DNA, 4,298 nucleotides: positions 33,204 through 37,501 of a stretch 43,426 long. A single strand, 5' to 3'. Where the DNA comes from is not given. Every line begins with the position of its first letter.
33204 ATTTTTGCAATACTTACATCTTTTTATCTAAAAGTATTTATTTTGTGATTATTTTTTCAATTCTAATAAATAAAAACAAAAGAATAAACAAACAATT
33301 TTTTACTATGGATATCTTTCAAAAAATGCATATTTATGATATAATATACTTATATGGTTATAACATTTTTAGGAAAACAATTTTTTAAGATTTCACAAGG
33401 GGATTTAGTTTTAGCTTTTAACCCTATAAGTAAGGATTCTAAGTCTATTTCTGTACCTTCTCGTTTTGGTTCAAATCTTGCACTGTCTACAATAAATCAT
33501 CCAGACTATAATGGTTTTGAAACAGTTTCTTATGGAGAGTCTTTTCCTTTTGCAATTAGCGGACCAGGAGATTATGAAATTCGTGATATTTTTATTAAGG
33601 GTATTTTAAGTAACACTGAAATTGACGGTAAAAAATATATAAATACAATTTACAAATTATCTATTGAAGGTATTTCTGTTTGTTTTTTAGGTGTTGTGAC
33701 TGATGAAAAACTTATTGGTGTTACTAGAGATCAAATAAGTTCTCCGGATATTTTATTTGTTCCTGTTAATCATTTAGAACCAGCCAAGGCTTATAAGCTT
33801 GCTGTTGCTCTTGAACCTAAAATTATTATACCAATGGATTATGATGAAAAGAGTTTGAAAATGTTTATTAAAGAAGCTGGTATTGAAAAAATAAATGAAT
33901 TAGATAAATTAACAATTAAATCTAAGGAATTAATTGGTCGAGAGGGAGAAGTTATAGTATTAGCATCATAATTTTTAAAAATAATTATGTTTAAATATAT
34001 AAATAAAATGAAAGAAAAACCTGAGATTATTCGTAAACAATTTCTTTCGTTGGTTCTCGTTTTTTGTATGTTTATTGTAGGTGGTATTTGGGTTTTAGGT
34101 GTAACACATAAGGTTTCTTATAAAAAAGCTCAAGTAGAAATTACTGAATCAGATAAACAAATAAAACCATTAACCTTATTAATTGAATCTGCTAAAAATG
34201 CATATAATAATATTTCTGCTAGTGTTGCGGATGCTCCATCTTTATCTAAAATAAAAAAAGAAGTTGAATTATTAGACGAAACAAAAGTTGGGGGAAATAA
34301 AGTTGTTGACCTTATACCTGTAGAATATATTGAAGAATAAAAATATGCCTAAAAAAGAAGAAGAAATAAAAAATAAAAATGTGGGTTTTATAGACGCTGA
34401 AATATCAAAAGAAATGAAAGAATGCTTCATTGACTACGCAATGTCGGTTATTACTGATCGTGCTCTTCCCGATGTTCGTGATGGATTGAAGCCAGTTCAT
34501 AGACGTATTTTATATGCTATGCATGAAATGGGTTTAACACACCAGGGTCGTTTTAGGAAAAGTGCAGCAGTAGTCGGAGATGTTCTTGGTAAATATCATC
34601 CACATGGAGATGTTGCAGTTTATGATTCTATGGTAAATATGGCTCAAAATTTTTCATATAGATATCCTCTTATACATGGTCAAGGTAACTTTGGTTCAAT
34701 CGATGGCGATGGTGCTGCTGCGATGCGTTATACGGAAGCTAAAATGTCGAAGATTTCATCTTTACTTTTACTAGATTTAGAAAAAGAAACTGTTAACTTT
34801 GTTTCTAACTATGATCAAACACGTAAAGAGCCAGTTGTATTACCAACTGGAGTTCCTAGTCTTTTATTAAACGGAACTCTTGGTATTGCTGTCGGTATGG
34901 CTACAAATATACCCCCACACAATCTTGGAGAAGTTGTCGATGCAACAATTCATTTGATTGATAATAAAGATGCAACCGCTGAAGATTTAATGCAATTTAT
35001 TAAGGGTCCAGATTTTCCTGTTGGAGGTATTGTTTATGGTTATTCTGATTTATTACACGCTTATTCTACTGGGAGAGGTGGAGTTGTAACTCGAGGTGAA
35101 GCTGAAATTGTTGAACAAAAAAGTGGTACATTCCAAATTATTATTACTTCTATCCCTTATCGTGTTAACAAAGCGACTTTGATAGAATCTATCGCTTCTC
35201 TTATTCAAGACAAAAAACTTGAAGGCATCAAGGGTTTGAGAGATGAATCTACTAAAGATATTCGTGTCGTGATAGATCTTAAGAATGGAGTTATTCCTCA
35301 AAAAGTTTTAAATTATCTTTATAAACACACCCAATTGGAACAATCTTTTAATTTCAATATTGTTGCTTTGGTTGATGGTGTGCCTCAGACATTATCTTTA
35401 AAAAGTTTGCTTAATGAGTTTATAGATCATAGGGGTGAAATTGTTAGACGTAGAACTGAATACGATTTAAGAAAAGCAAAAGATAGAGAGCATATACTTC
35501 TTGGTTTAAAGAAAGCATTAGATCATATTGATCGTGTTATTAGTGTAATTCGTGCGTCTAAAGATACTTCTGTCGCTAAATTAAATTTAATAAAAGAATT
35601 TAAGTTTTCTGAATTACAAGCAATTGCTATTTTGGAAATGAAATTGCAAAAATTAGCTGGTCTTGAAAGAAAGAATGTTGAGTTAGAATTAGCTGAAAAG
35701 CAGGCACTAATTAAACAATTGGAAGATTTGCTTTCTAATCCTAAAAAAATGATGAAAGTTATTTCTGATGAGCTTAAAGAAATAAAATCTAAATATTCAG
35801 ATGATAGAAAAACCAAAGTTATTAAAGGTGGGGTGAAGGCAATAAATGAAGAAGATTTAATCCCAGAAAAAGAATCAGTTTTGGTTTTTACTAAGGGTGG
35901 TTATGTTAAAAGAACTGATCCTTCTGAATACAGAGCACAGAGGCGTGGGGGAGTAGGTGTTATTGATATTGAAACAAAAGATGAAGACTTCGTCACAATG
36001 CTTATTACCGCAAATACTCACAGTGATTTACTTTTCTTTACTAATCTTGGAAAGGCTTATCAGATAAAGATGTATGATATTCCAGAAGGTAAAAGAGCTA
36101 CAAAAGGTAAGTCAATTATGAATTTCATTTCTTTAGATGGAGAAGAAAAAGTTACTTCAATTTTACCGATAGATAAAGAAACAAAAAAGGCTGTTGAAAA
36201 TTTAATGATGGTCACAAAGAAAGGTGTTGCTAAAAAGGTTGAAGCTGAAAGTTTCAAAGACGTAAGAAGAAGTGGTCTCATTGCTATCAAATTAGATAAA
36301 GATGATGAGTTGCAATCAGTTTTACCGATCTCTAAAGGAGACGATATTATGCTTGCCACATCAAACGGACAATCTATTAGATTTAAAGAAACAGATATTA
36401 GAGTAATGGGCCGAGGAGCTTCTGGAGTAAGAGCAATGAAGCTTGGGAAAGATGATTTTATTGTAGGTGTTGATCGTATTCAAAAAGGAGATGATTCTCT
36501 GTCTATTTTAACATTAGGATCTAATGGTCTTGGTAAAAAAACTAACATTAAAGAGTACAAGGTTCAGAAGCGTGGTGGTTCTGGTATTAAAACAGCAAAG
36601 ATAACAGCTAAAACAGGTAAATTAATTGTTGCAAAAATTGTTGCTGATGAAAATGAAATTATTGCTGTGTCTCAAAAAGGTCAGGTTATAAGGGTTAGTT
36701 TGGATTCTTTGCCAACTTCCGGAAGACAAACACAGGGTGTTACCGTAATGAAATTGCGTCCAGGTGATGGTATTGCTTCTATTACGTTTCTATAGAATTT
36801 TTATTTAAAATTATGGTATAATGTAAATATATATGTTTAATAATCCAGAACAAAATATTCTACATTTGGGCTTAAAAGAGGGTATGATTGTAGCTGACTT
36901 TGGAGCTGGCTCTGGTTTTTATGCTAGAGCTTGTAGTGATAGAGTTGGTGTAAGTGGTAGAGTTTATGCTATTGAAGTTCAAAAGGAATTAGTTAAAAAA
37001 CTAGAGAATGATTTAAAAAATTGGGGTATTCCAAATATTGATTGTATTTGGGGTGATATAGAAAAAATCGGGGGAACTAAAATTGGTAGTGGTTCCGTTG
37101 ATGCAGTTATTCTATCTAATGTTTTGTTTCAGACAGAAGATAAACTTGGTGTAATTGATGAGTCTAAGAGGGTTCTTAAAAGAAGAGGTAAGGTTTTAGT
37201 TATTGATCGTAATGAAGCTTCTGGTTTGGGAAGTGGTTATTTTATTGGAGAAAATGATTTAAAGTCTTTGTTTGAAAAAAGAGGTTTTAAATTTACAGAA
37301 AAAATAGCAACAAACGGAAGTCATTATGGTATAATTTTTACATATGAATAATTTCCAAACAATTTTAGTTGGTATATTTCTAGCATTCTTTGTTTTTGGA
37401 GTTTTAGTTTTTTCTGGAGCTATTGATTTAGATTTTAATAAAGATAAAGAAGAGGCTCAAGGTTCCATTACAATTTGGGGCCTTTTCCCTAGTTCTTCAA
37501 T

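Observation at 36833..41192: Seven-gene unit: methyltransferase, orphan SBP-like protein, TIG-pilin fusion and four tandem VirB2/TrbC-like mini-pilins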

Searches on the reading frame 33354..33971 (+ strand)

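Call 7: search_protein_families(library=pfam, proteins=[window:33354-33971:+], max_evalue=0.001)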
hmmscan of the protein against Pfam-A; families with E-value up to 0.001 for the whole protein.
window:33354-33971:+ (205 aa): 1 family
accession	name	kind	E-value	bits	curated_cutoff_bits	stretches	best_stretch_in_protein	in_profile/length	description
PF13483.12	Lactamase_B_3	-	4.1e-15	56.6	24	1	3-161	2-159/160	Beta-lactamase superfamily domain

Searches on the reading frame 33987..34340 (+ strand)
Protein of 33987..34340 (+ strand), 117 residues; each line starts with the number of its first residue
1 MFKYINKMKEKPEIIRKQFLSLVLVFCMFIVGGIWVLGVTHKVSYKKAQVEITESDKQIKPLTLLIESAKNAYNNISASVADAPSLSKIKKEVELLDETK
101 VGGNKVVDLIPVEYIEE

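Call 7: search_protein_families(library=pfam, proteins=[window:33987-34340:+], max_evalue=0.001)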
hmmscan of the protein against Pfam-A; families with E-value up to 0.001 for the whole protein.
window:33987-34340:+ (117 aa): 0 families

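Call 11: search_protein_families(library=pfam, proteins=[window:33987-34340:+], max_evalue=0.1)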
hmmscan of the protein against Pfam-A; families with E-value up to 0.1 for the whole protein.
window:33987-34340:+ (117 aa): 1 family
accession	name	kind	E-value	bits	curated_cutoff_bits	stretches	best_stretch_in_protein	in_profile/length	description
PF10498.14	IFT57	-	0.045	13.2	40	1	43-96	289-342/360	Intra-flagellar transport protein 57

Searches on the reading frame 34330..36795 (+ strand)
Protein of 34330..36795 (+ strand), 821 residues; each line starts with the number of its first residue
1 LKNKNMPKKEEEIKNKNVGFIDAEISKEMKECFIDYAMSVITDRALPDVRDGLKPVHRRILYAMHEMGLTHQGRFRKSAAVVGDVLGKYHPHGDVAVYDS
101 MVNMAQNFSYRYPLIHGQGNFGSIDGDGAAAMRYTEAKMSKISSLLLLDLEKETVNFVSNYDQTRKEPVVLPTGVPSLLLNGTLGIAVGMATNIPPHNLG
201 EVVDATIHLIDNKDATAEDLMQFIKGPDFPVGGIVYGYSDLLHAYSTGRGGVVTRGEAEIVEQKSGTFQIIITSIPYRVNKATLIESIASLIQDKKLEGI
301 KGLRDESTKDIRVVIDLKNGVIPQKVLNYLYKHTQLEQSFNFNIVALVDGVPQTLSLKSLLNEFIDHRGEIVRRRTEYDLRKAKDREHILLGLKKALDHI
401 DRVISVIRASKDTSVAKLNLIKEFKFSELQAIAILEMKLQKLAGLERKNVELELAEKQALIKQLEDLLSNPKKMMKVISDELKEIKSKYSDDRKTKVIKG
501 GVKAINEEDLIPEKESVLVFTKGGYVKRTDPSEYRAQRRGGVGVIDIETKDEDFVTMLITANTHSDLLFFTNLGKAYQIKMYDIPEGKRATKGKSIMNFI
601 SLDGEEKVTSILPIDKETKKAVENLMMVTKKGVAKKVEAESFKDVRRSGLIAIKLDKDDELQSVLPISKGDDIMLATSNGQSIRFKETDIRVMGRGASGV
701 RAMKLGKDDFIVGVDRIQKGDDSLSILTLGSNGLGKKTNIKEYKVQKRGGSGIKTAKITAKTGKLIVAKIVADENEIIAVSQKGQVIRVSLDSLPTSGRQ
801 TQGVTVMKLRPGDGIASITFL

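Call 11: search_protein_families(library=pfam, proteins=[window:34330-36795:+], max_evalue=0.1)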
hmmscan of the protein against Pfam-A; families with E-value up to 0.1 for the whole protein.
window:34330-36795:+ (821 aa): 3 families
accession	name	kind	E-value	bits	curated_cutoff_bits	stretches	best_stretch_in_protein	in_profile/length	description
PF00521.26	DNA_topoisoIV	-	2.1e-158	528.2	31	1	44-483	1-432/432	DNA gyrase/topoisomerase IV, subunit A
PF03989.18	DNA_gyraseA_C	-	6.5e-74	243.6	27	6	671-717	1-47/48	DNA gyrase C-terminal domain, beta-propeller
PF04762.18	Beta-prop_ELP1_1st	-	0.016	14.5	26.8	0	622-712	50-134/359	ELP1 first N-terminal beta-propeller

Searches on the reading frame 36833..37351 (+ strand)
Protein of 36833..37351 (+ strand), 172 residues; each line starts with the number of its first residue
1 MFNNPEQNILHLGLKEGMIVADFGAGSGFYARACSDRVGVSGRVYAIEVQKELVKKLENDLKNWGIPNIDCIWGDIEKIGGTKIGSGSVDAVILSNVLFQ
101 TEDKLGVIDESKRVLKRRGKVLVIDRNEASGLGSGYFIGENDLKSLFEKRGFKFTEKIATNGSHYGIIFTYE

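Call 3: search_protein_families(library=pfam, proteins=[window:36833-37351:+], max_evalue=1)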
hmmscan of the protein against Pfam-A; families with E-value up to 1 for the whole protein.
window:36833-37351:+ (172 aa): 17 families
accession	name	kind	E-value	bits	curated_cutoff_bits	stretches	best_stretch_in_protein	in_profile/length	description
PF08241.18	Methyltransf_11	-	1.1e-13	52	21.2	1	22-122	2-94/95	Methyltransferase domain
PF13847.12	Methyltransf_31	-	4.5e-13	49.6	27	1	15-127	2-113/145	Methyltransferase domain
PF13649.12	Methyltransf_25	-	6.9e-12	46.3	27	1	20-119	1-97/97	Methyltransferase domain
PF01209.24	Ubie_methyltran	-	8.5e-10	38.8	20.1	1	13-126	44-154/233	ubiE/COQ5 methyltransferase family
PF01135.25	PCMT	-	4.1e-08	33.7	20.3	1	11-75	68-132/210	Protein-L-isoaspartate(D-aspartate) O-methyltransferase (PCMT)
PF08242.18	Methyltransf_12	-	2.2e-07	32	30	1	22-120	2-97/98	Methyltransferase domain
PF13489.12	Methyltransf_23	-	1.9e-05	24.9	27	1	7-130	11-123/164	Methyltransferase domain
PF01269.23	Fibrillarin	-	3.7e-05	23.4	27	1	9-123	64-174/227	Fibrillarin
PF13679.12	Methyltransf_32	-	0.00035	21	27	1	17-77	26-90/143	Methyltransferase domain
PF08704.16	GCD14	-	0.00037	20.7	26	1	10-94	34-119/247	tRNA methyltransferase complex GCD14 subunit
PF01728.25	FtsJ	-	0.0006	20.2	24.1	1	14-76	19-75/181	FtsJ-like methyltransferase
PF05175.20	MTS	-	0.0016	18.6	23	1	17-127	32-142/170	Methyltransferase small domain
PF02475.24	TRM5-TYW2_MTfase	-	0.0017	18.8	28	1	13-119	33-131/164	TRM5/TYW2 methyltransferase domain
PF00891.24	Methyltransf_2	-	0.033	14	22.3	1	19-125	65-166/210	O-methyltransferase domain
PF01189.24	Methyltr_RsmB-F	-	0.047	13.8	27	1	13-94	5-85/199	16S rRNA methyltransferase RsmB/F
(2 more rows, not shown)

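Call 80: search_protein_families(library=ncbifam, proteins=[window:36833-37348:+], max_evalue=0.01)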
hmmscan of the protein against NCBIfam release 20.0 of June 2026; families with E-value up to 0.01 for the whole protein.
window:36833-37348:+ (172 aa): 31 families (the best 25 are shown)
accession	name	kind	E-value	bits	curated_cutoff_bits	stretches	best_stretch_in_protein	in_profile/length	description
NF008823.0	PRK11873.1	subfamily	3.7e-17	62.7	263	1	13-125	74-183/272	arsenite methyltransferase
NF047649.1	MTase_UXPK_star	exception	7.4e-12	44.9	460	1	14-126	75-184/283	methyltransferase/UXPK-star double selenoprotein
NF041536.1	ArsM_DUF2284_UU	exception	4.8e-11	41.7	575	1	14-126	74-183/459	arsenite methyltransferase/DUF2284 domain selenoprotein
NF041537.1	ArsM_AhpD_UU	exception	1.3e-10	40.6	510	1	14-127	74-184/345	arsenite methyltransferase/AhpD domain selenoprotein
NF010549.0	PRK13942.1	equivalog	2.8e-10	40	282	1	12-75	73-136/215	protein-L-isoaspartate O-methyltransferase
TIGR02469.1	CbiT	equivalog_domain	2.9e-09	37.2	78.3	1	10-122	13-119/124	precorrin-6Y C5,15-methyltransferase (decarboxylating) subunit CbiT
NF001240.0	PRK00216.1-1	equivalog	6.8e-09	35.1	378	1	12-125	59-170/251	bifunctional demethylmenaquinone methyltransferase/2-methoxy-6-polyprenyl-1,4-benzoquinol methylase UbiE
NF001243.0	PRK00216.1-4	equivalog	3.9e-07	29.6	235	1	11-127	42-155/237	demethylmenaquinone methyltransferase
TIGR00080.1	pimt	equivalog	4.6e-07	29.9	159.05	1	11-76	72-137/216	protein-L-isoaspartate O-methyltransferase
TIGR02752.1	MenG_heptapren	equivalog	6.8e-07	29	419.85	1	11-127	40-153/231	demethylmenaquinone methyltransferase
NF001453.0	PRK00312.1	equivalog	7.9e-07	28.8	188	1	11-78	75-139/217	protein-L-isoaspartate(D-aspartate) O-methyltransferase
TIGR02072.1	BioC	equivalog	8.9e-07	29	184.95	1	19-122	37-131/244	malonyl-ACP O-methyltransferase BioC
TIGR04364.1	methyltran_FxLD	equivalog_domain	1e-06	28.1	320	1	12-78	78-143/394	methyltransferase, FxLD system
NF052510.1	methyltran_MpqE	exception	3.1e-06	26.7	335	1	12-125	42-153/234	methyl-plastoquinone biosynthesis methyltransferase MpqE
NF043040.1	corrin_prot_MT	hypoth_equivalog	3.7e-06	26.5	180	1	14-129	39-153/216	corrinoid protein-associated methyltransferase CpaM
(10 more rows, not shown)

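Call 98: search_solved_structures(query=window:36833-37348:+, max_evalue=0.001)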
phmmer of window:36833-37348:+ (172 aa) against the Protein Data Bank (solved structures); distinct sequences matched with E-value up to 0.001: 12.
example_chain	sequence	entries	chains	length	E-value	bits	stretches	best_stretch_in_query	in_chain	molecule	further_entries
3dh0_A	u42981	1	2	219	2.1e-15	60.1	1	4-127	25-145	SAM dependent methyltransferase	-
3i9f_A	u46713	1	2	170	2.2e-09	40.5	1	5-168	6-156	Putative type 11 methyltransferase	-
8xt7_A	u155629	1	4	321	2.1e-07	34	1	18-123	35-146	Arsenite methyltransferase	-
4o29_A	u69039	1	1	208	3e-06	30.3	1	15-75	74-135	Protein-L-isoaspartate O-methyltransferase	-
1o54_A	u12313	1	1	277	3.3e-06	30.2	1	11-67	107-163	SAM-dependent O-methyltransferase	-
2yxe_A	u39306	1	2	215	4.3e-06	29.8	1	12-75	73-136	Protein-L-isoaspartate O-methyltransferase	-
5evj_A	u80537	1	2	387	3e-05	27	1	16-121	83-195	Arsenite methyltransferase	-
1dl5_A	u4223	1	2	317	0.0005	23.1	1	12-75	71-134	PROTEIN-L-ISOASPARTATE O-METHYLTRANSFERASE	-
1jg1_A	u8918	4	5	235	0.00081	22.4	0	13-78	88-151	protein-L-isoaspartate O-methyltransferase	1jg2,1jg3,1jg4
4by9_E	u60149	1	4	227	0.00086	22.3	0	11-124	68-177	FIBRILLARIN-LIKE RRNA/TRNA 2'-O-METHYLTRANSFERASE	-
1pry_A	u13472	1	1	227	0.00089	22.2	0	11-124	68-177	Fibrillarin-like pre-rRNA processing protein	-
2nnw_B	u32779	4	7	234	0.00093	22.2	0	11-124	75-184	Fibrillarin-like rRNA/tRNA 2'-O-methyltransferase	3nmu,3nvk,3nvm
